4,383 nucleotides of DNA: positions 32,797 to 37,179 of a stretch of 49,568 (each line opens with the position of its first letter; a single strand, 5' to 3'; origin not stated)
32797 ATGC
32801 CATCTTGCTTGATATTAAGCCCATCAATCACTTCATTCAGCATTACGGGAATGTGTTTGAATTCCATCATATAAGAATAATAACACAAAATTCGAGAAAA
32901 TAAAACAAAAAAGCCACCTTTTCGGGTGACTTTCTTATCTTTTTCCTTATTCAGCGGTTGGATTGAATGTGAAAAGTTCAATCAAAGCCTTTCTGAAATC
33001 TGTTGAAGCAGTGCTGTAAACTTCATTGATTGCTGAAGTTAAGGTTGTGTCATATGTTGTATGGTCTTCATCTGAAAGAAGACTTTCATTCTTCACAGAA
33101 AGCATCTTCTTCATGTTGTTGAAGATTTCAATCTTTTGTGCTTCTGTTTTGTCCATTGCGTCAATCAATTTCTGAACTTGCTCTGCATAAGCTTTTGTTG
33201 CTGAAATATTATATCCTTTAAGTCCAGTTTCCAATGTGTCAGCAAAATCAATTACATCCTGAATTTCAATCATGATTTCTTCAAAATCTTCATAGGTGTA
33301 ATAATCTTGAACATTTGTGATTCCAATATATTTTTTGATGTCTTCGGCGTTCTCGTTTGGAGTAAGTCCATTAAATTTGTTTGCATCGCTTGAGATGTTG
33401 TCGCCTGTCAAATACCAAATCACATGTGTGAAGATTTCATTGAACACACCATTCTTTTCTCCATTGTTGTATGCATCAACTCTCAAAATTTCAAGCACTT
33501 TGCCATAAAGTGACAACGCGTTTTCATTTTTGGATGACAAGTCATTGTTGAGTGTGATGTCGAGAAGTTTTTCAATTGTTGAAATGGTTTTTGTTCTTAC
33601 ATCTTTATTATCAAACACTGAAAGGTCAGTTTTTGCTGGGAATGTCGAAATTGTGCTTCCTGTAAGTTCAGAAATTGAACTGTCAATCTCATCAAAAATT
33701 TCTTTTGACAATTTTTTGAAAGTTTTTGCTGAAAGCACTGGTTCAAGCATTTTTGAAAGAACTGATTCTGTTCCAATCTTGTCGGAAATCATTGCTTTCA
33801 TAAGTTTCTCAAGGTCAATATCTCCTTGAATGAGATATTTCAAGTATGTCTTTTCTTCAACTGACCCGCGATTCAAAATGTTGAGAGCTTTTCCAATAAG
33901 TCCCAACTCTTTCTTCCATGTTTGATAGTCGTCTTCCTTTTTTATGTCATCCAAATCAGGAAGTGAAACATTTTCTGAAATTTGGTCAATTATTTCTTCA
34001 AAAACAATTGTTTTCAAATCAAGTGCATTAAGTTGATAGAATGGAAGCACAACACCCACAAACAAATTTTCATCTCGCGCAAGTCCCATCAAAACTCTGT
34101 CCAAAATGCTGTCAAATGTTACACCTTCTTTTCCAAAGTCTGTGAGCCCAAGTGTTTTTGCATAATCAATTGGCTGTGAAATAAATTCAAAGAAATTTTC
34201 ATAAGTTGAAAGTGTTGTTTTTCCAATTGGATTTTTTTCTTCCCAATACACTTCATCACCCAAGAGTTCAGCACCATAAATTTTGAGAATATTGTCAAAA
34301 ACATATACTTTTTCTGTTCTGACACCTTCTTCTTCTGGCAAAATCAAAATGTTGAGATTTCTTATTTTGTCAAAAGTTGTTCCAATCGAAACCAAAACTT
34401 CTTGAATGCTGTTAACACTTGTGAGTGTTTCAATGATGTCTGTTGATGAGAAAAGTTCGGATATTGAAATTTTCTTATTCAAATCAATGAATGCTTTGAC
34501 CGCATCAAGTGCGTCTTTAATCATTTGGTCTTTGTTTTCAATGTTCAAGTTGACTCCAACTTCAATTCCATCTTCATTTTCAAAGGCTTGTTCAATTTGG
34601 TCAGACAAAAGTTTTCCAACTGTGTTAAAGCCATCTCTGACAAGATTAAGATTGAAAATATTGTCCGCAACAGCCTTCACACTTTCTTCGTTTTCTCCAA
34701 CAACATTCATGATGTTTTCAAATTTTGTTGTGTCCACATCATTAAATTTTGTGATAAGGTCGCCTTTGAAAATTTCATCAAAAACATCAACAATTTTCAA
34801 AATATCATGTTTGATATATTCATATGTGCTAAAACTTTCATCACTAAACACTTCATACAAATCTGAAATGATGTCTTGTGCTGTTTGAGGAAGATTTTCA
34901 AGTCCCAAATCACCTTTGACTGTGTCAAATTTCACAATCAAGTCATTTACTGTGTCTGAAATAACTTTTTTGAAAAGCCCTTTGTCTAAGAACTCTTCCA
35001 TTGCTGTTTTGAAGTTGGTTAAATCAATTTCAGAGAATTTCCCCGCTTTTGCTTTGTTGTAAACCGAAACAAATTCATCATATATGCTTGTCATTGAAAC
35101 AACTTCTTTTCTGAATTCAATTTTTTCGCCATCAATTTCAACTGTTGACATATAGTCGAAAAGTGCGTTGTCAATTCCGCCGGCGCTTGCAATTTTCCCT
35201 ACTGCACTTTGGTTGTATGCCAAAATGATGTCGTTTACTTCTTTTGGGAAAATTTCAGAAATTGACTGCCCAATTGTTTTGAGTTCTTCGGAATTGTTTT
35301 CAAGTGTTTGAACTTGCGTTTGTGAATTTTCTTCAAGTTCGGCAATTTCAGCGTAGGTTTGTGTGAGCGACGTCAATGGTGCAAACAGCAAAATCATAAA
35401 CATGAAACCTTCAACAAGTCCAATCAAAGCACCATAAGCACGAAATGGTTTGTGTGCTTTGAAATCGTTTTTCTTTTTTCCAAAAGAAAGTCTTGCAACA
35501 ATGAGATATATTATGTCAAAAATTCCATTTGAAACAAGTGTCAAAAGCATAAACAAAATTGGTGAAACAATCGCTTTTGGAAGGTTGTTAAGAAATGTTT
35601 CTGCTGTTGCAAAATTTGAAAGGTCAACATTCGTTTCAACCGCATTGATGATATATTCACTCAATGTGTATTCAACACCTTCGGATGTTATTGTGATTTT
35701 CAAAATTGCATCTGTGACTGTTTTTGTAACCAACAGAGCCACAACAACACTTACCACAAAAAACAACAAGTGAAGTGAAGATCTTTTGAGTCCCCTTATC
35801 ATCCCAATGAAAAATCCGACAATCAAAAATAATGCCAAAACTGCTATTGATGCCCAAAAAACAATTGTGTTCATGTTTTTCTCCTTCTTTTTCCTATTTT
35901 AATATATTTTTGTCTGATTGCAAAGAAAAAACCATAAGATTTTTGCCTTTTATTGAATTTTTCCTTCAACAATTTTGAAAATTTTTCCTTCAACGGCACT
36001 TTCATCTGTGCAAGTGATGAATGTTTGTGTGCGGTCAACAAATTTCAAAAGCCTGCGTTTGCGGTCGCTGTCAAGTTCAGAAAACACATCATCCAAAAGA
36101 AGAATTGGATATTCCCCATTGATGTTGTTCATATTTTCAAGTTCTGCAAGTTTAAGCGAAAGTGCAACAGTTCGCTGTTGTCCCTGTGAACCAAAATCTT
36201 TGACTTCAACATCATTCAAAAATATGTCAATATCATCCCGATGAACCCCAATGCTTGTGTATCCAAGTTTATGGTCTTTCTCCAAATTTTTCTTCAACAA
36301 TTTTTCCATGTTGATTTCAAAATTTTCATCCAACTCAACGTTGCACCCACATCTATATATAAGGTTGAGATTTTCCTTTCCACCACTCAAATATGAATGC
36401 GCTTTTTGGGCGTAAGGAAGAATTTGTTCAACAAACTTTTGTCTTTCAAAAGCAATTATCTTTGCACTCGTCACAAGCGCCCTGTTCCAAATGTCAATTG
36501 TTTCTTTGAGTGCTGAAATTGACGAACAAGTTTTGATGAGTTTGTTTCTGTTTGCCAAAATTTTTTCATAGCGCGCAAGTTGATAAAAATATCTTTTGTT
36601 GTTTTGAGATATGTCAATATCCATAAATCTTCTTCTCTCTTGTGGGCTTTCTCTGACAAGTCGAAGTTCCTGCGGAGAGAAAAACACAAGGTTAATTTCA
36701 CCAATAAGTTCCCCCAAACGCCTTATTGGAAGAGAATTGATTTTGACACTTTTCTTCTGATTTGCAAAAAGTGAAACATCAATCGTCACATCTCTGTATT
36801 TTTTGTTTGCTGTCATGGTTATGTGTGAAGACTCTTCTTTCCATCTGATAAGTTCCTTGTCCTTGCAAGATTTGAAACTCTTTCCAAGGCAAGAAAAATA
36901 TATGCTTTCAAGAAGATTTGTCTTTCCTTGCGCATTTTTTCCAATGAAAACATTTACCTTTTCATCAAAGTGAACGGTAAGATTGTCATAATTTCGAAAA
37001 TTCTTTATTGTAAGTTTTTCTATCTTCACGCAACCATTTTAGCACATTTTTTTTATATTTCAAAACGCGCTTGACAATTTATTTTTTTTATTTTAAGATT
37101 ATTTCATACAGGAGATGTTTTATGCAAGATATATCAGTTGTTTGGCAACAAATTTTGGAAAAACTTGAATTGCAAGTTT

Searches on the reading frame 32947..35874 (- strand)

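Call 6: search_protein_families(library=pfam, proteins=[window:32947-35874:-], max_evalue=0.001)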
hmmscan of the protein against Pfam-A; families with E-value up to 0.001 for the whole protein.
window:32947-35874:- (975 aa): 1 family
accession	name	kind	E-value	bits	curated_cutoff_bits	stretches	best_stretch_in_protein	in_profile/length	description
PF02674.22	Colicin_V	-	1.1e-05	25.9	29.3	1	12-173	4-123/144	Colicin V production protein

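Call 20: search_protein_families(library=ncbifam, proteins=[window:32947-35874:-], max_evalue=1)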
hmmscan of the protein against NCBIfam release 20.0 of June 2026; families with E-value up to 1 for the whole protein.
window:32947-35874:- (975 aa): 0 families

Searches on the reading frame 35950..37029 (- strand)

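Call 6: search_protein_families(library=pfam, proteins=[window:35950-37029:-], max_evalue=0.001)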
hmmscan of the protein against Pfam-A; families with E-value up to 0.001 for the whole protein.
window:35950-37029:- (359 aa): 4 families
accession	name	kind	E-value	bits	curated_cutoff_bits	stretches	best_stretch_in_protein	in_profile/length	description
PF02463.25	SMC_N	-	5.6e-20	72.1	40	1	3-347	2-203/220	RecF/RecN/SMC N terminal domain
PF13175.12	AAA_15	-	2.1e-16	61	32.1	1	1-180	1-131/374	AAA ATPase domain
PF13476.12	AAA_23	-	4.8e-10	40.9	27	1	5-166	1-148/201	AAA domain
PF13304.12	AAA_21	-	1.3e-07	32.5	27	0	25-45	1-21/304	AAA domain, putative AbiEii toxin, Type IV TA system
